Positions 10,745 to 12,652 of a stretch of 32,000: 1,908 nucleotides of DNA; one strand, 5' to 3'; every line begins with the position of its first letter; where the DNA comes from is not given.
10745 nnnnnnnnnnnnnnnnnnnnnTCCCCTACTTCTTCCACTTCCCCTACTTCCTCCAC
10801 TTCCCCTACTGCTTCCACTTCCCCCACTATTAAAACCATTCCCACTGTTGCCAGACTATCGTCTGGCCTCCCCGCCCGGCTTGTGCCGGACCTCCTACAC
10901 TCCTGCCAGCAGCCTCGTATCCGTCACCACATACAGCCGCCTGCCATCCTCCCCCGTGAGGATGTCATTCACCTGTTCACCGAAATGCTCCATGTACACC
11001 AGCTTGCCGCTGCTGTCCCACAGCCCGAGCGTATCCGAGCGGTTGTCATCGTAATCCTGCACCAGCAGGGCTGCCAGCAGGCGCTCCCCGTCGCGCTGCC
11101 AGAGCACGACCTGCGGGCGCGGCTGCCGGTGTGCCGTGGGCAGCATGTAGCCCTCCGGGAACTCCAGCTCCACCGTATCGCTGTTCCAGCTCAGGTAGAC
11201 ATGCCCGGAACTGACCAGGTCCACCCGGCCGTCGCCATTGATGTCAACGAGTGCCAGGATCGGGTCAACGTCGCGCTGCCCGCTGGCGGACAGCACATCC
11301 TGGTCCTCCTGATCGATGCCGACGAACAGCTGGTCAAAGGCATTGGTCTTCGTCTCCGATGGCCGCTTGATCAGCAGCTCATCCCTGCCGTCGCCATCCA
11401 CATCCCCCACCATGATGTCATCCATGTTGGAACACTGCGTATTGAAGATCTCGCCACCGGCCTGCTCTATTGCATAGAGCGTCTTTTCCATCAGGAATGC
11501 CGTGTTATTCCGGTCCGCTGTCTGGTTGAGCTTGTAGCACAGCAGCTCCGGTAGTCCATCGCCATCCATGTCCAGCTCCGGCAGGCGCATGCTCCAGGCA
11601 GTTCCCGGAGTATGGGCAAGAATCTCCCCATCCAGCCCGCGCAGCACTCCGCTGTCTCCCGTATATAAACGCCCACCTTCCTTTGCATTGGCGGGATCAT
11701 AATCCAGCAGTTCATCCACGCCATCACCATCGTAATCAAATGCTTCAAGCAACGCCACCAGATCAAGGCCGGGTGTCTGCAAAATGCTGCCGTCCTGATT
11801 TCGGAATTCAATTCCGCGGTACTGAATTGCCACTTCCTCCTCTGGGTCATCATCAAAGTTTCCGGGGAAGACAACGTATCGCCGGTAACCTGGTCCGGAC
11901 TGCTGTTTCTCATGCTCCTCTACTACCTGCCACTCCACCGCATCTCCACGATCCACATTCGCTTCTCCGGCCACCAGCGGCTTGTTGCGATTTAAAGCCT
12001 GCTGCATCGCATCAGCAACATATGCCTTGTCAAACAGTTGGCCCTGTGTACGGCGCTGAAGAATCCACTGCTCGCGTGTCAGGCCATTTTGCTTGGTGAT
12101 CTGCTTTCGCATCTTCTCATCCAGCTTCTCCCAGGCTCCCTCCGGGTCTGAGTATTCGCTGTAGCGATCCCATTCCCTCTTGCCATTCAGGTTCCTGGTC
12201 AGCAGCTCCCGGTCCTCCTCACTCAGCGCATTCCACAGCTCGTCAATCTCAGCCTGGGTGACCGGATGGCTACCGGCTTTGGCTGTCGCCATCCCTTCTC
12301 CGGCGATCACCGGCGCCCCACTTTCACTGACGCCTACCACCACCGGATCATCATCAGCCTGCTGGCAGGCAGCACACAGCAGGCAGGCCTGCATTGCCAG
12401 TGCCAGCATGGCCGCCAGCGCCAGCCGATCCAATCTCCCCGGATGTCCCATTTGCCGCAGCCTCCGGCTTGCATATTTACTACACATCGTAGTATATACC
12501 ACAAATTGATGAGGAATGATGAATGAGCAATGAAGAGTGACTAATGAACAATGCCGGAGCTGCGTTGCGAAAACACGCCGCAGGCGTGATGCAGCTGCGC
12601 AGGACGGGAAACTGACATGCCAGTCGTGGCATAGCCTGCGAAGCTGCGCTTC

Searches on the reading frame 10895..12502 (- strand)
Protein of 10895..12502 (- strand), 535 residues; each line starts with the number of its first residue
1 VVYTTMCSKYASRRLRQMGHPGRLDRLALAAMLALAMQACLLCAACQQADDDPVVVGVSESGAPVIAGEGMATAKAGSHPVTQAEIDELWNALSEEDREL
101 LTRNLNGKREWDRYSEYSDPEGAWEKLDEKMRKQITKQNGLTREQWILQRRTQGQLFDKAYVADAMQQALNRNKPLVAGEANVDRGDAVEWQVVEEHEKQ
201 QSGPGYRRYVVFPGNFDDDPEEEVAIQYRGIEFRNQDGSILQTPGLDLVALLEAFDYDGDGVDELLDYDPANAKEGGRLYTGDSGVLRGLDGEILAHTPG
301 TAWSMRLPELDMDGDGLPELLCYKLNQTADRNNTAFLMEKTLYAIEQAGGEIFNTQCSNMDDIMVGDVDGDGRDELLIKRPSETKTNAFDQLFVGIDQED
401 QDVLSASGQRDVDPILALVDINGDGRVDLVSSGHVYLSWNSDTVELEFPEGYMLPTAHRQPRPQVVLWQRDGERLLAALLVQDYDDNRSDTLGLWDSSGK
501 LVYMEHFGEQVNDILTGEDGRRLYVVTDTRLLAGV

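Call 22: search_protein_families(library=pfam, proteins=[window:10895-12502:-], max_evalue=0.00001)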
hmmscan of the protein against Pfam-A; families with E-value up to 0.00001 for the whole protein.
window:10895-12502:- (535 aa): 2 families
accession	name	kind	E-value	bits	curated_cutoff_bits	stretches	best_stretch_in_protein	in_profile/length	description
PF13517.12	FG-GAP_3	-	3.5e-13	50.4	26.9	1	311-378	1-61/61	FG-GAP-like repeat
PF01839.29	FG-GAP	-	1.9e-10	40.8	22.1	0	363-384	5-26/37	FG-GAP repeat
